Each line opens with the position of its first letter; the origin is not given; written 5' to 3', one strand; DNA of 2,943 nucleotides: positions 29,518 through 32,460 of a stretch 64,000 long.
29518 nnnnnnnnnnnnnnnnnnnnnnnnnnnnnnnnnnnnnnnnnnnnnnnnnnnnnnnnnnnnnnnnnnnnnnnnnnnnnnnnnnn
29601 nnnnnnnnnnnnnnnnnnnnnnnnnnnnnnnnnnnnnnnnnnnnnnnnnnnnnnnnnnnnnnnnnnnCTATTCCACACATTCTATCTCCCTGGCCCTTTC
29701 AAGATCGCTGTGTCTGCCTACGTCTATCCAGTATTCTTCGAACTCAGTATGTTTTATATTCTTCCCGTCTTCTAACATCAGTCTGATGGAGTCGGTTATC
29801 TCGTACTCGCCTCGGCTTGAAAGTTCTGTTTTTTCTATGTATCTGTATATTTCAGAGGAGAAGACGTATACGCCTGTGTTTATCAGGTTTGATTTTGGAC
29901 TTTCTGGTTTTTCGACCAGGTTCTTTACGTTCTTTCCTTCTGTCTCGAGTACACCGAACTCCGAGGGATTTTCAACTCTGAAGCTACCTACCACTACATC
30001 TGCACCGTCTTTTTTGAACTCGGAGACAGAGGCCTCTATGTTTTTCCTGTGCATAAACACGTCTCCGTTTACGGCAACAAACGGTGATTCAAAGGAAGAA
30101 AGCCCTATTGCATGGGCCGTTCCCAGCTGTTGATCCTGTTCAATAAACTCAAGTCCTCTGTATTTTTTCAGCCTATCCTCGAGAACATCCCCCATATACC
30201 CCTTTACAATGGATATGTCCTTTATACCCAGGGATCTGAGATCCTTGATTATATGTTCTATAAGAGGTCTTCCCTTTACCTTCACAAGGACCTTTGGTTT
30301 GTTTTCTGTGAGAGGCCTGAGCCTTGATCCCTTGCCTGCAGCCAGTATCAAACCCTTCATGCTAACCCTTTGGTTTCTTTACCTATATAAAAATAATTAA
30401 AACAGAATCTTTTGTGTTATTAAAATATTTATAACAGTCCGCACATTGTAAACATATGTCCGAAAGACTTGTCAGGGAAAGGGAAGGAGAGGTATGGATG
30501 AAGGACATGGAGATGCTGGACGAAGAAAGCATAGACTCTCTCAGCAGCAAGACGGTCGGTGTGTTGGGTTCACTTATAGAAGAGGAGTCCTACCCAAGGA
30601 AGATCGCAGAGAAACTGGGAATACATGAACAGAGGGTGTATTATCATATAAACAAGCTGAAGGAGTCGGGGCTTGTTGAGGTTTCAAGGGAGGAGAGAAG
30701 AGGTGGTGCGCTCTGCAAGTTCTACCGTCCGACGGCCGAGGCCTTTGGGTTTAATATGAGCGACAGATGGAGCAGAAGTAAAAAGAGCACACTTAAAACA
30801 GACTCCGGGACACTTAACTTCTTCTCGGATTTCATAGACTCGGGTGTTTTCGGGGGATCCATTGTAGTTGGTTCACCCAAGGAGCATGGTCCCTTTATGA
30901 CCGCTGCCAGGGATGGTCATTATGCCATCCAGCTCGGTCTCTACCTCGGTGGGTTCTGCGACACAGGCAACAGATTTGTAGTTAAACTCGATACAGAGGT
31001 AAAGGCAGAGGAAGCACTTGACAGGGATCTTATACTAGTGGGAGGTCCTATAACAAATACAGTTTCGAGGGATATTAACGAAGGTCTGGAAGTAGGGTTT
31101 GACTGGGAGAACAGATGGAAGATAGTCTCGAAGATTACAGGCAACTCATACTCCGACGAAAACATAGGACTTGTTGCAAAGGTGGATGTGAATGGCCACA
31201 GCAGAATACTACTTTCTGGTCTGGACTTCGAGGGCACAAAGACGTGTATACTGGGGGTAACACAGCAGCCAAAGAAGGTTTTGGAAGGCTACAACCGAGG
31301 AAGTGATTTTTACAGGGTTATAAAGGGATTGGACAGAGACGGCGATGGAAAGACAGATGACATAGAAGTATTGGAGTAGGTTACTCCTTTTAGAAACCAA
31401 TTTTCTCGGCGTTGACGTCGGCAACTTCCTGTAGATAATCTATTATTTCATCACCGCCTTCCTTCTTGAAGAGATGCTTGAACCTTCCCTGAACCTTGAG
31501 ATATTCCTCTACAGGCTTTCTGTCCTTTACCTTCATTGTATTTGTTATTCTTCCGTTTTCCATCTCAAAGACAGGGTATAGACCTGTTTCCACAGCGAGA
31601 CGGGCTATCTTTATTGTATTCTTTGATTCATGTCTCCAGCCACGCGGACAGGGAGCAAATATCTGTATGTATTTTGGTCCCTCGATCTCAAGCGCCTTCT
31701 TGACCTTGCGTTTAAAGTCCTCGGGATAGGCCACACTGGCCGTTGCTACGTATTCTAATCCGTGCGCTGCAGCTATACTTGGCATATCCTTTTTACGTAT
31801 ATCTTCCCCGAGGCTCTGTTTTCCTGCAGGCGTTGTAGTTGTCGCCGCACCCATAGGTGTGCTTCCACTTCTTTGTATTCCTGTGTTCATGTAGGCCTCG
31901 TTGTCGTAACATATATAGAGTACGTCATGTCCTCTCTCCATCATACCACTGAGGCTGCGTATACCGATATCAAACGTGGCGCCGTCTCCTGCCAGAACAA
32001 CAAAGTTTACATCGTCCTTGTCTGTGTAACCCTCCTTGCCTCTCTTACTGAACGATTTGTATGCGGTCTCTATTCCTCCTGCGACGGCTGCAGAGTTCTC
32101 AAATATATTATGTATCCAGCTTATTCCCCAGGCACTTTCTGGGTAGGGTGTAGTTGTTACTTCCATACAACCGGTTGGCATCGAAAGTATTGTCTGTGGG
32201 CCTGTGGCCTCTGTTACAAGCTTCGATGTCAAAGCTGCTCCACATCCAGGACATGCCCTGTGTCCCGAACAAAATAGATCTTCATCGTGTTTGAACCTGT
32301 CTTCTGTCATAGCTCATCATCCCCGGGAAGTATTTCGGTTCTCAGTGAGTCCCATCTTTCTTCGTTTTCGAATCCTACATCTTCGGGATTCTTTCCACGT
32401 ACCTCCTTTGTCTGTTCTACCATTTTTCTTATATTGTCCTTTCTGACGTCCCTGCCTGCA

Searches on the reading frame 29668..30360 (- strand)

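Call 91: search_protein_families(library=pfam, proteins=[window:29668-30360:-], max_evalue=0.001)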
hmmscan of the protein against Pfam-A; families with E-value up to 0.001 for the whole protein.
window:29668-30360:- (230 aa): 3 families
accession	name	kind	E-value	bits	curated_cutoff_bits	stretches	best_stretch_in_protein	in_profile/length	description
PF00483.29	NTP_transferase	-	5.7e-45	154.2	21.2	1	2-224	1-239/245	Nucleotidyl transferase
PF12804.13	NTP_transf_3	-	1.2e-13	52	27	1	3-128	1-124/160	MobA-like NTP transferase domain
PF01128.25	IspD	-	0.00025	21.3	27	0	4-51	4-49/221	2-C-methyl-D-erythritol 4-phosphate cytidylyltransferase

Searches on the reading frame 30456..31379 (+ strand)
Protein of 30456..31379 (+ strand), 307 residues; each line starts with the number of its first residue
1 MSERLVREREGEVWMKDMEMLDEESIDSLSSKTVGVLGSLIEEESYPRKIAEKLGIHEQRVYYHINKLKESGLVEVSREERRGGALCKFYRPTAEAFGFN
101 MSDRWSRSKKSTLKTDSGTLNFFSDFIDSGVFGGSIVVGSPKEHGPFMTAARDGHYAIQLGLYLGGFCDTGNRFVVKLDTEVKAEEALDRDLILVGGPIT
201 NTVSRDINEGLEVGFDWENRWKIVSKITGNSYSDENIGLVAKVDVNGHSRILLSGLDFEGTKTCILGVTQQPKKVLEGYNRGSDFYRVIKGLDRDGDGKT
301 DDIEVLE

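Call 91: search_protein_families(library=pfam, proteins=[window:30456-31379:+], max_evalue=0.001)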
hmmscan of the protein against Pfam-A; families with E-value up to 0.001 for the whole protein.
window:30456-31379:+ (307 aa): 6 families
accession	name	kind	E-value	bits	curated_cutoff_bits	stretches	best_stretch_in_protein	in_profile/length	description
PF05124.17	S_layer_C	-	2.4e-08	34.3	23.9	1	175-263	96-168/177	S-layer like family, outer domain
PF12840.13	HTH_20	-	2e-07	31.3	27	1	40-76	13-50/51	Helix-turn-helix domain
PF01978.25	TrmB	-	3.3e-06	27.3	25.6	1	41-92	19-64/68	Sugar-specific transcriptional regulator TrmB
PF01022.26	HTH_5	-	3.7e-05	23.9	22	1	36-75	7-46/47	Bacterial regulatory protein, arsR family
PF12802.13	MarR_2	-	5.4e-05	23.7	27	1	34-82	8-60/61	MarR family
PF13412.12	HTH_24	-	0.00042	20.3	21.9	1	48-75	21-48/48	Winged helix-turn-helix DNA-binding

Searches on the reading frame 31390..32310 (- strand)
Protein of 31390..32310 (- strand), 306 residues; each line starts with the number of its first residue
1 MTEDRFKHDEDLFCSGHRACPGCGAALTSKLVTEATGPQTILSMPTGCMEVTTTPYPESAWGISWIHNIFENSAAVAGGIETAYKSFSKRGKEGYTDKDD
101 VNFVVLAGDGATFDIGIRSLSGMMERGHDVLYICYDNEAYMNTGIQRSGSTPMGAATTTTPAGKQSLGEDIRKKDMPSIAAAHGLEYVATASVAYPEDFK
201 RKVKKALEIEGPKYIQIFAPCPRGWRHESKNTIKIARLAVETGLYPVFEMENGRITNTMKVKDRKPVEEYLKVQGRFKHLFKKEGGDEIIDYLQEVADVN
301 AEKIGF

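Call 91: search_protein_families(library=pfam, proteins=[window:31390-32310:-], max_evalue=0.001)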
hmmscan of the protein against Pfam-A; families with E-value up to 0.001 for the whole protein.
window:31390-32310:- (306 aa): 1 family
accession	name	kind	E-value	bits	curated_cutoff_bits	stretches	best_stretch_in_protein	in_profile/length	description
PF02775.26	TPP_enzyme_C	-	9.8e-22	77.8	21.9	1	46-217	2-151/151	Thiamine pyrophosphate enzyme, C-terminal TPP binding domain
